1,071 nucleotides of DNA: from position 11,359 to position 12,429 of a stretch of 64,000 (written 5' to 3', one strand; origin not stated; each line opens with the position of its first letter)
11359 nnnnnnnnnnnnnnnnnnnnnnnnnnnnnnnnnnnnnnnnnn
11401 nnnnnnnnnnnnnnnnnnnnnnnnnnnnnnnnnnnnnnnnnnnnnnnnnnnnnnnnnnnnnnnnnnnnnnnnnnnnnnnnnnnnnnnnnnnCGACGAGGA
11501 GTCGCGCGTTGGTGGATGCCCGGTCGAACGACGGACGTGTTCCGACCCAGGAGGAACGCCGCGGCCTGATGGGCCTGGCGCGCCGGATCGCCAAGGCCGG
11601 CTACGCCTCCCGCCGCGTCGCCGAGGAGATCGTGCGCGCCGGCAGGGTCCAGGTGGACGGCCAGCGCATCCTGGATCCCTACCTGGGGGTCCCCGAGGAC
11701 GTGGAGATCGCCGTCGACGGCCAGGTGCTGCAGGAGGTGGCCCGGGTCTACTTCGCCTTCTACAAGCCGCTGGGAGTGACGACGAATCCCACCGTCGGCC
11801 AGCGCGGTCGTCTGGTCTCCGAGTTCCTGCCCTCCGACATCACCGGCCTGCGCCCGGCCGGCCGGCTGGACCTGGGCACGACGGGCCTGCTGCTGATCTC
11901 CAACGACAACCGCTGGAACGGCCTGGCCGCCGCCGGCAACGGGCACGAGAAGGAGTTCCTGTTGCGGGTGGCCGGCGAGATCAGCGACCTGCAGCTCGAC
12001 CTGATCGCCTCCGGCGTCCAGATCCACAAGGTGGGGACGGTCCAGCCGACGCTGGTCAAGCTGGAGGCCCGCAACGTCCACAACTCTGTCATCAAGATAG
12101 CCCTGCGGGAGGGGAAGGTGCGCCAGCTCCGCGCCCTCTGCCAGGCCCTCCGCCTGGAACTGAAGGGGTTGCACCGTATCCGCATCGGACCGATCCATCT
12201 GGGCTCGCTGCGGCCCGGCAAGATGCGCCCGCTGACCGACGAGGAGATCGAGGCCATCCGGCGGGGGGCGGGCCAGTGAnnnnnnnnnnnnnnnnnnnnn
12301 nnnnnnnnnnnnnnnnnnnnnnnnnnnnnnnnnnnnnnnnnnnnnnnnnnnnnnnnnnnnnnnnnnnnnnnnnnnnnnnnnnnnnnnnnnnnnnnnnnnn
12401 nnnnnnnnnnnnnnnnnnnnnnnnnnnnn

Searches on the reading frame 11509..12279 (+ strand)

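Call 43: search_protein_families(library=pfam, proteins=[window:11509-12279:+], max_evalue=0.00001)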
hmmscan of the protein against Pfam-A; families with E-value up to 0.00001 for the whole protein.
window:11509-12279:+ (256 aa): 2 families
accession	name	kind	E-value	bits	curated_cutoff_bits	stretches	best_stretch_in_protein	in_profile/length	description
PF00849.27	PseudoU_synth_2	-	5.6e-10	40.1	26.8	1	81-213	2-152/152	RNA pseudouridylate synthase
PF01479.30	S4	-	3.1e-08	33.7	22.8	1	23-61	3-42/48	S4 domain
